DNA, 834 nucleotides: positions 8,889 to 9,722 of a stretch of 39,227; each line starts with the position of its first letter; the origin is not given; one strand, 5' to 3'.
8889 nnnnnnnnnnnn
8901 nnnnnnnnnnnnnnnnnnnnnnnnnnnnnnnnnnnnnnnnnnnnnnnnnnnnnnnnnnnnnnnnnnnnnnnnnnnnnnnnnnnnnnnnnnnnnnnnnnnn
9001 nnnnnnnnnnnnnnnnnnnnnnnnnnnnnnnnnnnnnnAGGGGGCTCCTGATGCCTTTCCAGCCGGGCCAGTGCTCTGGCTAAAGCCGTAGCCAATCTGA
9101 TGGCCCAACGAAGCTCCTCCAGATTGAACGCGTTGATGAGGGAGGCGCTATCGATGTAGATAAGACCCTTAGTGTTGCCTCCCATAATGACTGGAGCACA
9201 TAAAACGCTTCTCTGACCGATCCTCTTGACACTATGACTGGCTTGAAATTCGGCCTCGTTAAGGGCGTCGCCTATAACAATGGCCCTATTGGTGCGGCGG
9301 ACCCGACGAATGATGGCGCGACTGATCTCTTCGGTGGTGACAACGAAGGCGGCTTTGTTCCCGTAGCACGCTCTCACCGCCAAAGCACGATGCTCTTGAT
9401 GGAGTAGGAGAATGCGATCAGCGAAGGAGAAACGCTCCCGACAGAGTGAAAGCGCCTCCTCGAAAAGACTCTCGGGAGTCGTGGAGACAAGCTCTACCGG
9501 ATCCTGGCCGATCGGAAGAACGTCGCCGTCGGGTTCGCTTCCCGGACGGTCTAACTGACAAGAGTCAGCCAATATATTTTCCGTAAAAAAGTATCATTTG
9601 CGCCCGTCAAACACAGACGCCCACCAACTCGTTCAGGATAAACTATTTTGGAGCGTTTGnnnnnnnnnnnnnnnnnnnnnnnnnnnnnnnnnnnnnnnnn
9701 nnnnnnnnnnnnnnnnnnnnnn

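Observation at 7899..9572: GAF domain fused to a GspF/PilC-type secretion platform protein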

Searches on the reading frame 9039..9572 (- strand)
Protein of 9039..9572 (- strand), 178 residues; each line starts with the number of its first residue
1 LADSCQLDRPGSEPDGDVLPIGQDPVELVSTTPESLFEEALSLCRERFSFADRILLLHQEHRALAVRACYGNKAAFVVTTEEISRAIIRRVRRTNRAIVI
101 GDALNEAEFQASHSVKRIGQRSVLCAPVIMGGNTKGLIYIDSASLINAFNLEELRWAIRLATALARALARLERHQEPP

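Call 23: search_solved_structures(query=A2, max_evalue=1, show_alignments=3)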
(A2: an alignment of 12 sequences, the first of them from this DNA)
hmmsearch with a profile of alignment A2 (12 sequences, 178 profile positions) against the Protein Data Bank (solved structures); distinct sequences matched with E-value up to 1: 9.
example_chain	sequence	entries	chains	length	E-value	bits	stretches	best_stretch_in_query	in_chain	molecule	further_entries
2zmf_A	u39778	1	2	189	0.00012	24.8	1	39-153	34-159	cAMP and cAMP-inhibited cGMP 3',5'-cyclic phosphodiesterase 10A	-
3e0y_A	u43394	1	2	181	0.0041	19.8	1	21-167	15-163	Conserved domain protein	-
3mmh_A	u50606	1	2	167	0.0068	19.1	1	121-171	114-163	Methionine-R-sulfoxide reductase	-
3oov_A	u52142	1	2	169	0.2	14.4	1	106-161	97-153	Methyl-accepting chemotaxis protein, putative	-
6znw_B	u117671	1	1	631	0.27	13.9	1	133-161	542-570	Methanosaeta concilii ACLY-B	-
6hxi_B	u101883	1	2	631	0.32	13.7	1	134-161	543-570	Succinyl-CoA ligase (ADP-forming) subunit alpha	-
3o5y_A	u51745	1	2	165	0.46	13.2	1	36-172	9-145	Sensor protein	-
6ywe_I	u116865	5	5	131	0.58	12.9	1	45-94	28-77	Ribosomal protein L14 | 50S ribosomal protein L14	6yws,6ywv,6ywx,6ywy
2qyb_A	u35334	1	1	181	0.59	12.8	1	95-176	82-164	Membrane protein, putative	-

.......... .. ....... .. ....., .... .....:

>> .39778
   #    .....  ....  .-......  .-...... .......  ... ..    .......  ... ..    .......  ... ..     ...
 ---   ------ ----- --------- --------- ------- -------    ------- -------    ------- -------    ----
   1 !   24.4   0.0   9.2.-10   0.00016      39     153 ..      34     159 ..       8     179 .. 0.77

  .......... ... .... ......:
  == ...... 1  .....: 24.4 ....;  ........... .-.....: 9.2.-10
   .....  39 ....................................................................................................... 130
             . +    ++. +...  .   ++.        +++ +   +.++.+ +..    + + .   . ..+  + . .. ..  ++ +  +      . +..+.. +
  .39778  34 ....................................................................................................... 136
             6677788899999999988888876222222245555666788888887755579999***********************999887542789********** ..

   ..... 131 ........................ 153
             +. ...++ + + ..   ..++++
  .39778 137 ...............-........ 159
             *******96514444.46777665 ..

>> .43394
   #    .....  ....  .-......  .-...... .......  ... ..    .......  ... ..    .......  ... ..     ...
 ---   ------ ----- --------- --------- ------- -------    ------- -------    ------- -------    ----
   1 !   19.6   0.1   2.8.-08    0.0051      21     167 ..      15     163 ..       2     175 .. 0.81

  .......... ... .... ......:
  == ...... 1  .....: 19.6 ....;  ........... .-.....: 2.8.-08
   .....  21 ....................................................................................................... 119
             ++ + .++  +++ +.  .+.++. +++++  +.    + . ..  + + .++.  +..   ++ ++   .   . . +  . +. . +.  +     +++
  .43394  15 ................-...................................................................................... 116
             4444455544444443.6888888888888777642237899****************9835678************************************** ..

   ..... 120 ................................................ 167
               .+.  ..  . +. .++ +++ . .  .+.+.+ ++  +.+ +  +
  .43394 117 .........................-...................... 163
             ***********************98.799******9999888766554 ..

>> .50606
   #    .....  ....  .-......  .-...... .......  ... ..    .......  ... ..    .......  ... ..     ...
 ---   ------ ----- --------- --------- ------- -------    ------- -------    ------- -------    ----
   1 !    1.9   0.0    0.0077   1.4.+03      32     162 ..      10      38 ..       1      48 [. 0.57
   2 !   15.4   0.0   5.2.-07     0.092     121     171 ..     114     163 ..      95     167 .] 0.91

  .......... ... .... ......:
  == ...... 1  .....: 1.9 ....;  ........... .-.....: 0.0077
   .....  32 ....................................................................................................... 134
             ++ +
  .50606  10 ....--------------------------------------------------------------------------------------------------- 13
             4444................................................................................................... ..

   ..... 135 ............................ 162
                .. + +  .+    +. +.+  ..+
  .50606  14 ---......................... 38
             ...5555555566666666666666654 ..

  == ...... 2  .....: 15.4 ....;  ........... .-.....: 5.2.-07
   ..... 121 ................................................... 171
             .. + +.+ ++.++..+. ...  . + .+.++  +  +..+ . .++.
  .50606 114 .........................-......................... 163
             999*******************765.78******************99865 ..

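Call 32: predict_structure(alignment_id=A2)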
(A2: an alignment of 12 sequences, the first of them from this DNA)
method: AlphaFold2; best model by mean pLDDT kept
length: 178 residues; sequences in the alignment: 12
mean_pLDDT: 80.2   pTM: 0.77
mean pLDDT of the five models: 80.2, 79.3, 79.1, 79.1, 78.5
residues with pLDDT >= 90: 87; 70-90: 43; 50-70: 23; < 50: 25
segments of 3 or more residues with pLDDT < 50: 1-3, 10-21, 73-79
pLDDT, mean of each block of 10 residues (from residue 1): 49 42 76 96 95 91 89 51 78 93 75 67 95 94 87 96 96 73
secondary structure, 60 per line:
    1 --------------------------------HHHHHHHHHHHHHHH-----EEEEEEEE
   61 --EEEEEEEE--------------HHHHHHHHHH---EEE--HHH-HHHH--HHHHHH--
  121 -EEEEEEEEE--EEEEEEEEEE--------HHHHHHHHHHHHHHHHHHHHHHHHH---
elements in order: H33-47 E53-60 E63-70 H85-94 E98-100 H107-110 H113-118 E122-130 E133-142 H151-175

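Call 34: fold_search(model_id=the predicted structure, library=pdb)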
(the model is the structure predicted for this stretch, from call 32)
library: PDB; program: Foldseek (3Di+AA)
matches with E <= 10: 1264; with E <= 0.001: 298
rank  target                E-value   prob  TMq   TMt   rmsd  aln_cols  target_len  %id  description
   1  4g3v_A                1.6e-07  1.00  0.55  0.59   5.0       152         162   18  Crystal structure of A. Aeolicus nlh2 gaf domain in an inactive state (released 2013-05-29)
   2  4mmn_A                3.9e-07  1.00  0.60  0.74   4.5       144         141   20  Structural and biochemical analysis of type II free methionine-R-sulfoxide reductase from Thermoplasma acidophilum (released 2014-08-06)
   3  2qyb                  6.3e-07  1.00  0.61  0.71   4.0       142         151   20  Crystal structure of the GAF domain region of putative membrane protein from Geobacter sulfurreducens PCA (released 2007-08-28)
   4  5w10_B                8.6e-07  1.00  0.59  0.60   4.5       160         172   18  Lcd1 GAF domain in complex with cAMP ligand (released 2017-06-28)
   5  5w10_D                9.1e-07  1.00  0.59  0.61   4.5       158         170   17  Lcd1 GAF domain in complex with cAMP ligand (released 2017-06-28)
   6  5w10_A                9.1e-07  1.00  0.58  0.60   4.6       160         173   18  Lcd1 GAF domain in complex with cAMP ligand (released 2017-06-28)
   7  4mmn_B                9.7e-07  1.00  0.60  0.74   4.5       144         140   20  Structural and biochemical analysis of type II free methionine-R-sulfoxide reductase from Thermoplasma acidophilum (released 2014-08-06)
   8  3oov_A                9.7e-07  1.00  0.65  0.70   4.4       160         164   14  Crystal structure of a methyl-accepting chemotaxis protein, residues 122 to 287 (released 2010-09-08)
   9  7lsc_C                1.1e-06  1.00  0.60  0.69   3.9       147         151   14  Crystal structure of near-infrared fluorescent protein miRFP670nano3 (released 2022-02-23)
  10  3eea_A                1.2e-06  1.00  0.64  0.73   3.7       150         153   14  The crystal structure of the GAF domain/HD domain protein from Geobacter sulfurreducens (released 2008-11-04)
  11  6oap_B                1.2e-06  1.00  0.61  0.38   4.7       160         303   17  Crystal structure of a dual sensor histidine kinase in the green-light absorbing Pg state (released 2019-09-18)
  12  5w10_C                1.4e-06  1.00  0.59  0.61   4.4       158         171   17  Lcd1 GAF domain in complex with cAMP ligand (released 2017-06-28)
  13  6ob8_A                1.6e-06  1.00  0.64  0.39   4.0       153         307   17  Crystal structure of a dual sensor histidine kinase in green light illuminated state (released 2019-09-18)
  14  6mgh_H                2.1e-06  1.00  0.59  0.68   4.2       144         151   14  X-ray structure of monomeric near-infrared fluorescent protein miRFP670nano (released 2018-12-19)
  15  3vv4_B                2.4e-06  1.00  0.61  0.67   4.5       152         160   17  Crystal structure of cyanobacteriochrome TePixJ GAF domain (released 2013-01-30)
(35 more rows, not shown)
